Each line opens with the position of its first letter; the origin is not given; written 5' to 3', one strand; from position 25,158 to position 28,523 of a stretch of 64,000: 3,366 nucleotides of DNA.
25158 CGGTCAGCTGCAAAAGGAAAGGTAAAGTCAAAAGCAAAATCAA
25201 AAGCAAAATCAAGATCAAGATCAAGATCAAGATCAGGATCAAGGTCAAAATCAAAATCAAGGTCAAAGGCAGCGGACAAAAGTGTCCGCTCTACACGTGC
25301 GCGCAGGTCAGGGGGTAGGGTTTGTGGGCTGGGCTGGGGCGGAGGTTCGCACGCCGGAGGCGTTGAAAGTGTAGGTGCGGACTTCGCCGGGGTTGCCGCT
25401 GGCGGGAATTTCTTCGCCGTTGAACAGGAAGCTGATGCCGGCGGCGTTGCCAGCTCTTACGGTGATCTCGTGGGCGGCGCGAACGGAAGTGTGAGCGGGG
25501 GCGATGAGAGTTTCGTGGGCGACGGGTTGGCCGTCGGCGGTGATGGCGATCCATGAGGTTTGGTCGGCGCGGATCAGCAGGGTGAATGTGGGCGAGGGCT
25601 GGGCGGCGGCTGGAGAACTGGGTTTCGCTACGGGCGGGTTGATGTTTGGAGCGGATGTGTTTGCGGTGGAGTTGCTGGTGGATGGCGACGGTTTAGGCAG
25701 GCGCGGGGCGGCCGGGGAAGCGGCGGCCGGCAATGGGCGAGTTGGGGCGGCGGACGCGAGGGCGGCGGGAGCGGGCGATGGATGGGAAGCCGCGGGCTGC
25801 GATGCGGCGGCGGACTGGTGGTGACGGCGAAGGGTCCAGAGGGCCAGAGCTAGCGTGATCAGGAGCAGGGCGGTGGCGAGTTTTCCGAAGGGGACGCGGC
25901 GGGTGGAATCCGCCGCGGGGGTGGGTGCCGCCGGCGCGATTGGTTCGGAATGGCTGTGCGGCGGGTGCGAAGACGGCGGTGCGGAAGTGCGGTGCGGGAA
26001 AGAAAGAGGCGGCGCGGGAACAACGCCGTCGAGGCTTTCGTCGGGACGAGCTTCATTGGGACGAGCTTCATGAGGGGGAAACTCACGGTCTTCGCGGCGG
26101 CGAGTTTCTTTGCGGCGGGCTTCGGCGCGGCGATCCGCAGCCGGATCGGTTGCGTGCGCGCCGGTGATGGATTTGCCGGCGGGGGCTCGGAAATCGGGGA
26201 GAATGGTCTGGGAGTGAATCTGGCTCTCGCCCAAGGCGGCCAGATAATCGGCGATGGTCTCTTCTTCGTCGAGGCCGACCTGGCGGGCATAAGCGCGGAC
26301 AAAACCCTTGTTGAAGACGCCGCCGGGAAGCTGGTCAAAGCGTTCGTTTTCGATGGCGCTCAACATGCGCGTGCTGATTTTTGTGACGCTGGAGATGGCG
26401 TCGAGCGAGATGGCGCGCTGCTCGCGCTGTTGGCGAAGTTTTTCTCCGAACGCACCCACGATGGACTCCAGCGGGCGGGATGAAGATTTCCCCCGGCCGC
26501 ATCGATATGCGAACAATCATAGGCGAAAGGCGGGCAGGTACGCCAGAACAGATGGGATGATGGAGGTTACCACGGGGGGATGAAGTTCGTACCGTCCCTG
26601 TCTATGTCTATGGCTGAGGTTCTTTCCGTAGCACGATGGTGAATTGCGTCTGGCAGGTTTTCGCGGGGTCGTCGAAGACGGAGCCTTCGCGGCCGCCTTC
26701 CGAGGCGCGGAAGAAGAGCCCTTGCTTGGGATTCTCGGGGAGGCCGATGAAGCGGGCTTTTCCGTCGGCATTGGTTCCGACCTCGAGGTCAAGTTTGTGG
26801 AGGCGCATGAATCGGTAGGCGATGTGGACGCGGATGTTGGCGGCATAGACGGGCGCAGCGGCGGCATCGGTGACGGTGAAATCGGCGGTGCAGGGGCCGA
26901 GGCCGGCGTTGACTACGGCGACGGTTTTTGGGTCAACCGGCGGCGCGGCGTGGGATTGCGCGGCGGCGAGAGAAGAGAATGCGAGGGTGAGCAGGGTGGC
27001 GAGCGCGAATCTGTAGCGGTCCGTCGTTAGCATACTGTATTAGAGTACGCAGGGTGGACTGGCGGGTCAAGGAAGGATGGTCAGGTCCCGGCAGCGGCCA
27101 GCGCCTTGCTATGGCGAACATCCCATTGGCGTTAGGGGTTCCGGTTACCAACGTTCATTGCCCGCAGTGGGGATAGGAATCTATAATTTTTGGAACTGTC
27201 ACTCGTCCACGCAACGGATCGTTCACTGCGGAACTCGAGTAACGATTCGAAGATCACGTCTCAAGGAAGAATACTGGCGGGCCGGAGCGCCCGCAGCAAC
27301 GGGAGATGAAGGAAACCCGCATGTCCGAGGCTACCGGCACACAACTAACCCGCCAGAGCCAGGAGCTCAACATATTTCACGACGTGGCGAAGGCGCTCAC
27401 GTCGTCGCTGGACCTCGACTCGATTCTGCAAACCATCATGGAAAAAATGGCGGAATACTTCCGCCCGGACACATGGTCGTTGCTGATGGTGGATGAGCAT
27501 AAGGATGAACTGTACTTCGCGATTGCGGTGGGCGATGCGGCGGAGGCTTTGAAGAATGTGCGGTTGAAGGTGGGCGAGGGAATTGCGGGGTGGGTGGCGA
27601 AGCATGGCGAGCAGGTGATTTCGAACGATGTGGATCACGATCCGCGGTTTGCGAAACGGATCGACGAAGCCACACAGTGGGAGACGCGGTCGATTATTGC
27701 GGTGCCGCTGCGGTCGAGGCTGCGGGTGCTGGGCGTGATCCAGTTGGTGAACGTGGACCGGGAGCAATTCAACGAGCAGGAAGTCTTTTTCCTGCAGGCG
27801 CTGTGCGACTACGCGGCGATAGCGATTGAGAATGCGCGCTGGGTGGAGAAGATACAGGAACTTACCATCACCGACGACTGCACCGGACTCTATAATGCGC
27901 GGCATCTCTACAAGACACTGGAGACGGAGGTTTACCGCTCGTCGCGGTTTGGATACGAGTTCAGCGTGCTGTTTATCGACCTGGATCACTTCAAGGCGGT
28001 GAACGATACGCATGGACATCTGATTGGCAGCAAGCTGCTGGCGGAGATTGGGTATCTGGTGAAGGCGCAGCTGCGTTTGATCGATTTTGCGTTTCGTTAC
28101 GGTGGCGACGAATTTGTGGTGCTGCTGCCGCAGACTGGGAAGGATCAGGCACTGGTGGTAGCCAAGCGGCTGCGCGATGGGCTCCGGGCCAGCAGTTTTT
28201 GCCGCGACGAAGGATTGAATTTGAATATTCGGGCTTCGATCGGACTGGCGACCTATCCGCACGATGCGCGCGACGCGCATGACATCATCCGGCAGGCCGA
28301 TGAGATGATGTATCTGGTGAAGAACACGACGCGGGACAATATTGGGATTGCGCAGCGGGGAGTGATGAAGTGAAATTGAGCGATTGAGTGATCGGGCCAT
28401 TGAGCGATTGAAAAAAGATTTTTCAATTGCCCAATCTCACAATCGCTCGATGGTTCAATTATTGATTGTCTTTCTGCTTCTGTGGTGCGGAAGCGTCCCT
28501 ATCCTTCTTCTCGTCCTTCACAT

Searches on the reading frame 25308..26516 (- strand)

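Call 89: search_protein_families(library=pfam, proteins=[window:25308-26516:-], max_evalue=0.001)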
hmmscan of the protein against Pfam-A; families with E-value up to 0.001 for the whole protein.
window:25308-26516:- (402 aa): 3 families
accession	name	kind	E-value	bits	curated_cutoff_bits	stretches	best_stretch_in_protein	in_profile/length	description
PF13413.12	HTH_25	-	1.5e-21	76.4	24.6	1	27-86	2-61/62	Helix-turn-helix domain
PF13464.11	RodZ_C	-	4.9e-11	42.9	23.9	1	315-382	2-71/72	RodZ C-terminal domain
PF12844.13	HTH_19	-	5.9e-09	36.1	30.2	1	24-89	1-60/64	Helix-turn-helix domain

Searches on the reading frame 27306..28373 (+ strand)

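Call 89: search_protein_families(library=pfam, proteins=[window:27306-28373:+], max_evalue=0.001)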
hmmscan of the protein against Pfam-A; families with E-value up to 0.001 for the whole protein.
window:27306-28373:+ (355 aa): 5 families
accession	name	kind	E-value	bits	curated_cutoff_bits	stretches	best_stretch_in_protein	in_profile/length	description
PF00990.26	GGDEF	-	5.8e-40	137.1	23.8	1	188-344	2-160/161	Diguanylate cyclase, GGDEF domain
PF01590.32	GAF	-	1.9e-22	80.6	22.4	1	36-174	1-133/133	GAF domain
PF13185.12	GAF_2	-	1.4e-19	71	28.6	1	35-175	2-136/136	GAF domain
PF13492.12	GAF_3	-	5.5e-16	59.6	27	1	36-176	1-129/129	GAF domain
PF17853.6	GGDEF_2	-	0.00049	20.7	24.5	0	240-332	33-111/116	GGDEF-like domain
